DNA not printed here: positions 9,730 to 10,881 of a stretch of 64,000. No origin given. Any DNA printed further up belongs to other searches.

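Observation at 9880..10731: IPNS-like 2OG/Fe(II) oxygenase inside the replication/nucleotide-metabolism arm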

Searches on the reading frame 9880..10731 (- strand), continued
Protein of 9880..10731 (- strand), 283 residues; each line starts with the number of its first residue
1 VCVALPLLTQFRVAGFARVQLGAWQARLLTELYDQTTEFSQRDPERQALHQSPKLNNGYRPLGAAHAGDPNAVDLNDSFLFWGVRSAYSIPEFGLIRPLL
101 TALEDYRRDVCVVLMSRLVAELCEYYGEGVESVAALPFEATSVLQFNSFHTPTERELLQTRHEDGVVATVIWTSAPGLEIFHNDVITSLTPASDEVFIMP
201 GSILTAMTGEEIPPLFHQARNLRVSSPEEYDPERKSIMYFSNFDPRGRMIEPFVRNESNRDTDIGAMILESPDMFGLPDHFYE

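Call 44: find_homologous_proteins(query=A1, max_evalue=1e-10)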
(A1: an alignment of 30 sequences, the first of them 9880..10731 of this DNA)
Query A1 (30 sequences) (283 aa, profile of the alignment): 170 proteins with E <= 1e-10 among 8000 candidates; the best 120 are listed.
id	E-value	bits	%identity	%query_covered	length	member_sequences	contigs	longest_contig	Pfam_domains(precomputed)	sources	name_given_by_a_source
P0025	6.8e-111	388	45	98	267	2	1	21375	PF03171.27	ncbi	-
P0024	1.2e-109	384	47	97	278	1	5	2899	-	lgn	-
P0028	3.0e-108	379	46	98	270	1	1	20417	PF03171.27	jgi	jgi:isopenicillin N synthase-like dioxygenase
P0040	3.7e-108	379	44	97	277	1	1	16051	PF03171.27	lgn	-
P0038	5.1e-108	378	44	94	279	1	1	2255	PF03171.27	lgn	-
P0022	1.1e-107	377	48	97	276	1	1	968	PF14226.13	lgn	-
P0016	1.9e-107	377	48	96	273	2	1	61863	-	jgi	-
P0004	2.0e-107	376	61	98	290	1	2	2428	PF03171.27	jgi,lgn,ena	-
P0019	5.2e-107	375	47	97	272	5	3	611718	-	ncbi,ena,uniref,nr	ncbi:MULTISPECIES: hypothetical protein [Nocardia]|uniref:hypothetical protein n=1 Tax=Nocardia TaxI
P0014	7.2e-107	375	47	97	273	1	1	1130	PF03171.27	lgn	-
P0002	8.4e-107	374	84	99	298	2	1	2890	-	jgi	jgi:isopenicillin N synthase-like dioxygenase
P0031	2.1e-106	373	45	98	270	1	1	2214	-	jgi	jgi:isopenicillin N synthase-like dioxygenase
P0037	2.5e-106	373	45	98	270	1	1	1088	-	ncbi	-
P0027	1.7e-105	370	45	97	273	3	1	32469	-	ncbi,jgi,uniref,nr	ncbi:2OG-Fe(II) oxygenase family protein [Nocardia farcinica]|uniref:2OG-Fe(II) oxygenase family pro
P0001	2.2e-105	370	100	99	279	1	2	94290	-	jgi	jgi:hypothetical protein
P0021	6.9e-105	368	47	97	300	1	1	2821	PF03171.27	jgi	jgi:isopenicillin N synthase-like dioxygenase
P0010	1.5e-104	367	47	98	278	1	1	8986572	-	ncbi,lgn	ncbi:hypothetical protein OG900_20945 [Streptomyces sp. NBC_00433]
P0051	8.4e-104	365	38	93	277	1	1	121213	PF14226.13,PF03171.27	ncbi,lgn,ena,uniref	ncbi:2OG-Fe(II) oxygenase family protein [uncultured Jatrophihabitans sp.]|uniref:2OG-Fe(II) oxygena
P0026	3.9e-103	362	46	97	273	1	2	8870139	PF03171.27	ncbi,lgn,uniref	ncbi:hypothetical protein OG225_27490 [Nocardia sp. NBC_01377]|uniref:2OG-Fe(II) oxygenase family pr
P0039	1.1e-102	361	44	97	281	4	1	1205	PF03171.27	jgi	jgi:isopenicillin N synthase-like dioxygenase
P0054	1.6e-102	360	38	93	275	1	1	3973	PF14226.13,PF03171.27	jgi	jgi:isopenicillin N synthase-like dioxygenase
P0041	3.6e-102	359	44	97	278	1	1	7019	PF03171.27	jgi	jgi:isopenicillin N synthase-like dioxygenase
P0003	8.8e-102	358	58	98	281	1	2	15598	PF03171.27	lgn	-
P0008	1.1e-101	358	48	97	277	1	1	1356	PF03171.27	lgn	-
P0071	8.7e-101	355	35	93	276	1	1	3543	PF14226.13,PF03171.27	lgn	-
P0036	9.3e-101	355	43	95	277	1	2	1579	PF14226.13,PF03171.27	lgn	-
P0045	4.0e-100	353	41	97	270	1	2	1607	PF03171.27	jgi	jgi:isopenicillin N synthase-like dioxygenase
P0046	4.5e-100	352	40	97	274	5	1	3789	PF14226.13,PF03171.27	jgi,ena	-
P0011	1.0e-99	351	48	98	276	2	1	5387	PF03171.27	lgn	-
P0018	1.3e-99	351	47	97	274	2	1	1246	PF03171.27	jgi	-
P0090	3.1e-99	350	36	93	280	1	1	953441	PF14226.13,PF03171.27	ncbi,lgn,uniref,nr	ncbi:Isopenicillin N synthase [Jatrophihabitans endophyticus]|uniref:Isopenicillin N synthase n=1 Ta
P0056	5.1e-99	349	36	93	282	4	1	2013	PF14226.13,PF03171.27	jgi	jgi:isopenicillin N synthase-like dioxygenase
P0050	7.1e-99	348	38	93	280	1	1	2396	PF14226.13,PF03171.27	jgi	jgi:isopenicillin N synthase-like dioxygenase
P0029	7.1e-99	348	44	98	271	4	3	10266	PF03171.27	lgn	-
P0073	3.1e-98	346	35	98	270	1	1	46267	PF03171.27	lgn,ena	-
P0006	8.6e-98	345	53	98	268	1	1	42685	PF03171.27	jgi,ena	-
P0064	7.4e-96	339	37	93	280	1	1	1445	PF14226.13,PF03171.27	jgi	jgi:isopenicillin N synthase-like dioxygenase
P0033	5.4e-95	336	45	97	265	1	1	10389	PF03171.27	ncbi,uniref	ncbi:2OG-Fe(II) oxygenase family protein [Nocardia sp. NPDC049190]|uniref:2OG-Fe(II) oxygenase famil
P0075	9.7e-94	332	35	94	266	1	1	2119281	PF14226.13,PF03171.27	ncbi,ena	-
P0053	1.6e-93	331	38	94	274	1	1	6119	PF14226.13,PF03171.27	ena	-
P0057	2.8e-93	330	35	98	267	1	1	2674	PF03171.27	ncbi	ncbi:MAG: 2OG-Fe(II) oxygenase family protein [Steroidobacteraceae bacterium]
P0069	2.5e-92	327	35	98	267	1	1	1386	PF14226.13,PF03171.27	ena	-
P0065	2.5e-92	327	38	93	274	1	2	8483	PF03171.27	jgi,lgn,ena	-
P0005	4.0e-92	326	53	98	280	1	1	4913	-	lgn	-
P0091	9.6e-90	319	34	96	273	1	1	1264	PF03171.27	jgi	jgi:isopenicillin N synthase-like dioxygenase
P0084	5.1e-89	316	32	93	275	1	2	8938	PF03171.27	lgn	-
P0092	2.5e-88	314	31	98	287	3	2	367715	PF14226.13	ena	-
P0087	6.3e-88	313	33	84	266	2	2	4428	PF14226.13,PF03171.27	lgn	-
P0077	2.4e-86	307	35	96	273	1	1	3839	PF14226.13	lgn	-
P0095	5.4e-85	303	35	88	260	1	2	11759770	PF03171.27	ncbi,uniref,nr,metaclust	ncbi:2OG-Fe(II) oxygenase family protein [Kibdelosporangium phytohabitans]|uniref:Fe2OG dioxygenase 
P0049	9.5e-85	302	40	86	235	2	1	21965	PF03171.27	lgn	-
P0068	9.0e-84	299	34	96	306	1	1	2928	PF03171.27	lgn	-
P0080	2.4e-81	291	38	81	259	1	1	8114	PF03171.27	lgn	-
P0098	8.5e-79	283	32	93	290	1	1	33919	PF14226.13,PF03171.27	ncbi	ncbi:MAG: 2OG-Fe(II) oxygenase family protein [Polyangiaceae bacterium]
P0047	2.2e-78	281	41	97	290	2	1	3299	PF03171.27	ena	-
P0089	5.6e-78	280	32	86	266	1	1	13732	PF14226.13,PF03171.27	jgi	jgi:isopenicillin N synthase-like dioxygenase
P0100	3.3e-77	277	31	93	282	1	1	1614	PF03171.27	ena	-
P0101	1.7e-76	275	30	96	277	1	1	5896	PF03171.27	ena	-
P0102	1.9e-76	275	32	97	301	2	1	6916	PF03171.27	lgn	-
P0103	1.9e-75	272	32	97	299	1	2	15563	PF03171.27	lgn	-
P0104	3.0e-75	271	34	90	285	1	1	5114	PF14226.13,PF03171.27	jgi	jgi:isopenicillin N synthase-like dioxygenase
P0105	3.1e-75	271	33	96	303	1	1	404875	PF14226.13,PF03171.27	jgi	jgi:isopenicillin N synthase-like dioxygenase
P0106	2.1e-74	268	32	97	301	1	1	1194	PF03171.27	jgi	-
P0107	6.4e-74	267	34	97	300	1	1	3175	PF03171.27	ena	-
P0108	1.4e-73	265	30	96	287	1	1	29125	PF14226.13,PF03171.27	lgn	-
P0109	1.5e-73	265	32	96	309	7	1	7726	PF14226.13,PF03171.27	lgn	-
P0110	1.7e-73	265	33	93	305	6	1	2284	PF03171.27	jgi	jgi:isopenicillin N synthase-like dioxygenase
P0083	1.9e-73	265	31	97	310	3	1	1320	PF14226.13,PF03171.27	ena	-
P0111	1.1e-72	263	28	96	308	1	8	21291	PF03171.27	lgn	-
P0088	2.0e-72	262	32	81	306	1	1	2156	PF14226.13,PF03171.27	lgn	-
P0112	2.4e-72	261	31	96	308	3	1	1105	PF03171.27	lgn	-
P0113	3.5e-72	261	34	78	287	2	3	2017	PF03171.27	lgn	-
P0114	1.3e-71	259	32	97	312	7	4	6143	PF14226.13,PF03171.27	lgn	-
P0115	3.9e-71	257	32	96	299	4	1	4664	PF14226.13,PF03171.27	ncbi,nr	ncbi:MAG TPA: 2OG-Fe(II) oxygenase family protein [Dongiaceae bacterium]|nr:2OG-Fe(II) oxygenase fam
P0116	4.5e-71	257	29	96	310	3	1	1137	PF03171.27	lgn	-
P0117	5.8e-71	257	31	96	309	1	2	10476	PF03171.27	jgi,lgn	jgi:isopenicillin N synthase-like dioxygenase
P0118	7.2e-71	257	32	96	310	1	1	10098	PF14226.13,PF03171.27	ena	-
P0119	1.3e-70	256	30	97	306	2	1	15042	PF14226.13,PF03171.27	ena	-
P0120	7.1e-70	253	33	83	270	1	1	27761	PF14226.13,PF03171.27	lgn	-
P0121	7.7e-70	253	30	95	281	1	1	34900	PF14226.13,PF03171.27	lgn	-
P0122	9.4e-70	253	32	93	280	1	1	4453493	PF14226.13,PF03171.27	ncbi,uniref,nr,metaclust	ncbi:2OG-Fe(II) oxygenase family protein [Methylopila sp. M107]|uniref:2OG-Fe(II) oxygenase family p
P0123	1.2e-69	253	30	87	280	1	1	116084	PF03171.27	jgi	jgi:isopenicillin N synthase-like dioxygenase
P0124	1.3e-69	252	31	89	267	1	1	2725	PF14226.13,PF03171.27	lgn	-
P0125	2.0e-69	252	32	93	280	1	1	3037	PF14226.13,PF03171.27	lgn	-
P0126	2.5e-69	252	32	96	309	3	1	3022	PF03171.27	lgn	-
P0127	3.3e-69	251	33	84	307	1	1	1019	PF14226.13,PF03171.27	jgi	jgi:isopenicillin N synthase-like dioxygenase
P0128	6.5e-69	250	30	96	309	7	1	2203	PF14226.13,PF03171.27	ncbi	-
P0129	1.0e-68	250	31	98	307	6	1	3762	PF14226.13,PF03171.27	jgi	jgi:isopenicillin N synthase-like dioxygenase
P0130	1.0e-68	250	29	93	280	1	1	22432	PF14226.13,PF03171.27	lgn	-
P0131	1.9e-68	249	30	93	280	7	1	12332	PF14226.13,PF03171.27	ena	-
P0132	2.5e-68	248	33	93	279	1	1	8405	PF03171.27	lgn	-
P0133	2.9e-68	248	32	85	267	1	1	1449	PF03171.27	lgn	-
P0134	3.5e-68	248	30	89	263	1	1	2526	PF14226.13,PF03171.27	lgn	-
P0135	8.0e-68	247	32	93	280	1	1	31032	PF14226.13,PF03171.27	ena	-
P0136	1.7e-67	246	29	95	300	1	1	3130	PF03171.27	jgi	jgi:isopenicillin N synthase-like dioxygenase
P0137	1.7e-67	246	30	96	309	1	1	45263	PF03171.27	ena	-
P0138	2.9e-67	245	33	79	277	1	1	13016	PF03171.27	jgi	jgi:isopenicillin N synthase-like dioxygenase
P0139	3.1e-67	245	33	93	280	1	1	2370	PF14226.13,PF03171.27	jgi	-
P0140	3.6e-67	245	31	90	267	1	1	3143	PF03171.27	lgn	-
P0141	3.7e-67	244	30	96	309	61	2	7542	PF14226.13,PF03171.27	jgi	jgi:isopenicillin N synthase-like dioxygenase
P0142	3.8e-67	244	28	93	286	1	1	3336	PF14226.13,PF03171.27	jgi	jgi:isopenicillin N synthase-like dioxygenase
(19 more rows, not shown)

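Call 45: find_encoding_contigs(protein=P0002, flank=5000, max_places=2)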
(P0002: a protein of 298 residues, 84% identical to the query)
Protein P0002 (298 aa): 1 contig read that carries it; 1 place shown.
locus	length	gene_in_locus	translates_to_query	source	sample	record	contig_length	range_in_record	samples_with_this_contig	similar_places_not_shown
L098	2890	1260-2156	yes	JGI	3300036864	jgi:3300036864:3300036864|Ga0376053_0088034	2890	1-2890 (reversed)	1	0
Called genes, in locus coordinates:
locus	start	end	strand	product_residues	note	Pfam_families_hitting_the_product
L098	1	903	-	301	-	?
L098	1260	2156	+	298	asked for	-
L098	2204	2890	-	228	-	?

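Call 46: find_encoding_contigs(protein=P0005, flank=5000, max_places=2)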
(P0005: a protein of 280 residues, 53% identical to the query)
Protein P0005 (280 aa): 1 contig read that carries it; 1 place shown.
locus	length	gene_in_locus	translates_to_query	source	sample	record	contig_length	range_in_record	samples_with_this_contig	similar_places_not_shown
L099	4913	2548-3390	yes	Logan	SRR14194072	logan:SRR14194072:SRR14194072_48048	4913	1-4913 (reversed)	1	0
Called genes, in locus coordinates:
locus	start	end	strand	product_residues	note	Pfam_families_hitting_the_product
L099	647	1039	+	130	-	PF03995:Inhibitor_I36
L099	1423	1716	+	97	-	-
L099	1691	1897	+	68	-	-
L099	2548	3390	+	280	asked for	-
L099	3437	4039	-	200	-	-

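Call 47: find_encoding_contigs(protein=P0004, flank=5000, max_places=2)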
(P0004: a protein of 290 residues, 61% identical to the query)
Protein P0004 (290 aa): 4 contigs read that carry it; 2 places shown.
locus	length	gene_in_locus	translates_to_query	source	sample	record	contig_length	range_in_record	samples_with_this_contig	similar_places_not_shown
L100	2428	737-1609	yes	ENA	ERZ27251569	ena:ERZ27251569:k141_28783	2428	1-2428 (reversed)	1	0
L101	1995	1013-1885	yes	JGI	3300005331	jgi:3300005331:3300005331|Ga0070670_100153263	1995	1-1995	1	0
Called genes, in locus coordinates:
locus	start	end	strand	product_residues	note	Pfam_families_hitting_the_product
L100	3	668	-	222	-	?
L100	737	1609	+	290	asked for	PF03171:2OG-FeII_Oxy (faint)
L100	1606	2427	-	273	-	?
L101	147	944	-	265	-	PF01978:TrmB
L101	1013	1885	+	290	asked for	PF03171:2OG-FeII_Oxy (faint)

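Call 48: search_protein_families(library=pfam, proteins=[L098:1-903:-, L098:2204-2890:-, L100:3-668:-, L100:1606-2427:-, L007:4645-5400:+, L007:5472-6758:-, L007:2957-3727:-, L099:3437-4039:-], max_evalue=0.01)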
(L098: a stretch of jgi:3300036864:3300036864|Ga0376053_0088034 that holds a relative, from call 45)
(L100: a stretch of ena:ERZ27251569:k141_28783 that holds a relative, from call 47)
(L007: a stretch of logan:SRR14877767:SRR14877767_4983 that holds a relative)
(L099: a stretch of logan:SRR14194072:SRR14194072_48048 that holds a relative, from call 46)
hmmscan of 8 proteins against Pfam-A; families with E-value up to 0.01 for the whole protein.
L098:1-903:- (301 aa): 0 families

L098:2204-2890:- (228 aa): 6 families
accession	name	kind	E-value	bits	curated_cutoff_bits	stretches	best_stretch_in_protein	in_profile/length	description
PF08241.18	Methyltransf_11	-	1.4e-14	54.9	21.2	1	19-97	1-88/95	Methyltransferase domain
PF13649.12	Methyltransf_25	-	5.7e-10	40.2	27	1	18-97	1-94/97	Methyltransferase domain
PF13489.12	Methyltransf_23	-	2.7e-06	27.6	27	1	9-115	17-129/164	Methyltransferase domain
PF08242.18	Methyltransf_12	-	6.6e-06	27.2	30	1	19-97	1-93/98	Methyltransferase domain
PF13847.12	Methyltransf_31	-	7.2e-05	22.9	27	1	36-107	39-112/145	Methyltransferase domain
PF01209.24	Ubie_methyltran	-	0.009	15.8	20.1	0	54-97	101-144/233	ubiE/COQ5 methyltransferase family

L100:3-668:- (222 aa): 4 families
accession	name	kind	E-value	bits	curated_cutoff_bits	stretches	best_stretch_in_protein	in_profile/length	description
PF01978.25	TrmB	-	6.1e-11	42.4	25.6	1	12-71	1-61/68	Sugar-specific transcriptional regulator TrmB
PF25213.1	HVO_A0261_N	-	0.00066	20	35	1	25-67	17-59/86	HVO_A0261 N-terminal domain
PF09339.16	HTH_IclR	-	0.0021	18.3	22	1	37-65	23-51/52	IclR helix-turn-helix domain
PF13551.12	HTH_29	-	0.0073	16.8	28.1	0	22-63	2-46/64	Winged helix-turn helix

L100:1606-2427:- (273 aa): 0 families

L007:4645-5400:+ (251 aa): 1 family
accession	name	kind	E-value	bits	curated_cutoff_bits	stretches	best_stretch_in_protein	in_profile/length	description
PF01234.23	NNMT_PNMT_TEMT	-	2.1e-07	30.9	25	1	12-186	16-201/261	NNMT/PNMT/TEMT family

L007:5472-6758:- (428 aa): 0 families

L007:2957-3727:- (256 aa): 3 families
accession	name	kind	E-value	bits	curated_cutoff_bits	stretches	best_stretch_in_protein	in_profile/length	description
PF01978.25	TrmB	-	5.7e-07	29.7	25.6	1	10-65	1-57/68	Sugar-specific transcriptional regulator TrmB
PF09339.16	HTH_IclR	-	0.0017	18.5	22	1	28-62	14-50/52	IclR helix-turn-helix domain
PF12802.13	MarR_2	-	0.0018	18.8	27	1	13-69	1-59/61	MarR family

L099:3437-4039:- (200 aa): 0 families

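Call 57: search_protein_families(library=phrogs, proteins=[L001:99-854:+, L001:1551-2420:+, L001:7345-7785:+, L001:8715-9170:+, L001:11248-11877:-, L001:12715-13992:+, L001:16223-17335:+, L001:19503-20576:+, L001:14493-14843:+, L001:851-1267:+], max_evalue=0.001)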
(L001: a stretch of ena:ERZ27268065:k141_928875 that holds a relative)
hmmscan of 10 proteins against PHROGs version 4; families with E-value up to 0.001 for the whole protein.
L001:99-854:+ (251 aa): 1 family
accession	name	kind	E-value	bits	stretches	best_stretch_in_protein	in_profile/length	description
phrog_4717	-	DNA, RNA and nucleotide metabolism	2e-74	251.4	1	5-233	4-223/250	tRNA-His guanylyltransferase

L001:1551-2420:+ (289 aa): 0 families

L001:7345-7785:+ (146 aa): 27 families (the best 25 are shown)
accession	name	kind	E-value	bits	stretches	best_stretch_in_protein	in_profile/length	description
phrog_16726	-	DNA, RNA and nucleotide metabolism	3e-22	80.7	1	3-141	29-161/308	HNH endonuclease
phrog_8660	-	DNA, RNA and nucleotide metabolism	1.1e-16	62.5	1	71-135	116-191/196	HNH endonuclease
phrog_589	-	DNA, RNA and nucleotide metabolism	1.2e-16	62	1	59-135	71-153/179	HNH endonuclease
phrog_2118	-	DNA, RNA and nucleotide metabolism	2.6e-14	54.5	1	71-134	168-235/301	HNH endonuclease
phrog_333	-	DNA, RNA and nucleotide metabolism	3e-13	51.1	1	67-134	19-92/138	HNH endonuclease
phrog_14314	-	DNA, RNA and nucleotide metabolism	2.1e-12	48.9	1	73-125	10-66/252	HNH endonuclease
phrog_338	-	DNA, RNA and nucleotide metabolism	2.5e-12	47.8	1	77-135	205-270/340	HNH endonuclease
phrog_144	-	DNA, RNA and nucleotide metabolism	6e-12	46.6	1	64-123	69-135/175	HNH endonuclease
phrog_2214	-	DNA, RNA and nucleotide metabolism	6.1e-12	46.4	1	71-124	185-240/429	HNH endonuclease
phrog_1035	-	DNA, RNA and nucleotide metabolism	8.1e-12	46.6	1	74-131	154-221/271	endonuclease VII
phrog_7785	-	DNA, RNA and nucleotide metabolism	1.3e-11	45.7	1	72-127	63-119/147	HNH endonuclease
phrog_6050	-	DNA, RNA and nucleotide metabolism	3.1e-11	43.7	1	71-126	303-363/402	HNH endonuclease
phrog_1271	-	DNA, RNA and nucleotide metabolism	9.9e-11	42.6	1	70-127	257-322/361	HNH endonuclease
phrog_5718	-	DNA, RNA and nucleotide metabolism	5.3e-10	39.8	1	71-135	120-188/394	HNH endonuclease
phrog_16986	-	unknown function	1.8e-09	38.6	1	71-127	12-72/248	-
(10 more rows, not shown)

L001:8715-9170:+ (151 aa): 0 families

L001:11248-11877:- (209 aa): 0 families

L001:12715-13992:+ (425 aa): 1 family
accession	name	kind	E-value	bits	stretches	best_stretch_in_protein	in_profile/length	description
phrog_15511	-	unknown function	0.00017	21.8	1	103-214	201-306/511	-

L001:16223-17335:+ (370 aa): 1 family
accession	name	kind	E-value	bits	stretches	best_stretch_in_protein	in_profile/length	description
phrog_789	-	other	5e-06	26.5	1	102-312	359-558/637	esterase/lipase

L001:19503-20576:+ (357 aa): 1 family
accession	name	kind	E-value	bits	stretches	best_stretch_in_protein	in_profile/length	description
phrog_1221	-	unknown function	6.5e-53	181.1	1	7-335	28-329/355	-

L001:14493-14843:+ (116 aa): 0 families

L001:851-1267:+ (138 aa): 0 families

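Call 63: fold_search(model_id=the predicted structure, library=viral)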
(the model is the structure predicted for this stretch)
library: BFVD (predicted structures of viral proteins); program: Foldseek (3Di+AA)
matches with E <= 10: 1015; with E <= 0.001: 82
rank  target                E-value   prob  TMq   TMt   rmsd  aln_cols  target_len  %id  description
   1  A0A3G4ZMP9            4.0e-11  1.00  0.64  0.56   8.0       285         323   15  Isopenicillin N synthase-like Fe(2+) 2OG dioxygenase domain-containing protein [Terrestrivirus sp.]
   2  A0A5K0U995            8.9e-10  1.00  0.56  0.36   8.6       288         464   15  Isopenicillin N synthase-like Fe(2+) 2OG dioxygenase domain-containing protein [Yasminevirus sp. GU-2018]
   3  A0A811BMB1            1.6e-09  1.00  0.69  0.56   4.6       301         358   15  Isopenicillin N synthase domain containing protein [Pandoravirus japonicus]
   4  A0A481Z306            1.7e-07  1.00  0.50  0.49   5.6       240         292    9  2OG-Fe(II) oxygenase superfamily protein [Pithovirus LCPAC101]
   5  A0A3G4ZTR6            4.0e-06  1.00  0.43  0.41   6.5       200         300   12  Isopenicillin N synthase-like Fe(2+) 2OG dioxygenase domain-containing protein (Fragment) [Barrevirus sp.]
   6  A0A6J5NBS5            8.1e-06  1.00  0.47  0.42   7.7       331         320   11  Oxoglutarate/iron-dependent dioxygenase [uncultured Caudovirales phage]
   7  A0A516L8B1            1.3e-05  1.00  0.45  0.59   5.7       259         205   11  (no name in the UniProt tables at hand)
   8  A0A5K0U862            1.8e-05  1.00  0.34  0.27  11.1       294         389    8  Uncharacterized protein [Yasminevirus sp. GU-2018]
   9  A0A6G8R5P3            2.4e-05  1.00  0.39  0.53   6.4       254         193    9  2OG-Fe(II) oxygenase [Synechococcus phage S-N03]
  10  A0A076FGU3            2.5e-05  1.00  0.38  0.54   6.7       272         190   10  Putative oxogluterate/iron-dependent dioxygenase [Aureococcus anophagefferens virus]
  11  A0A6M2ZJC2            2.7e-05  1.00  0.38  0.51   7.5       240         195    9  2OG-Fe(II) oxygenase superfamily protein [Synechococcus phage S-SCSM1]
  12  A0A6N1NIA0            3.0e-05  1.00  0.41  0.39  11.8       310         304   14  DNA repair protein [Tupanvirus soda lake]
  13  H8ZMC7                4.3e-05  1.00  0.37  0.42   5.9       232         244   12  Fe2OG dioxygenase domain-containing protein [Synechococcus phage S-MbCM6]
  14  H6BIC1                4.6e-05  1.00  0.34  0.51   6.9       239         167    8  Uncharacterized protein [Synechococcus phage S-RIM8 A.HR1]
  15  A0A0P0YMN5            4.6e-05  1.00  0.36  0.29   6.6       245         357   12  (no name in the UniProt tables at hand)
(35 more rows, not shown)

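Call 68: search_dna_similar(query=L098:1-903:-, collection=phages, mode=protein, max_rows=8, max_evalue=0.001)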
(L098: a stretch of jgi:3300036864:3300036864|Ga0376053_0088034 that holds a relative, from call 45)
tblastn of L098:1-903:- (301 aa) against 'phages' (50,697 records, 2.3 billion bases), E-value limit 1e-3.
No match.
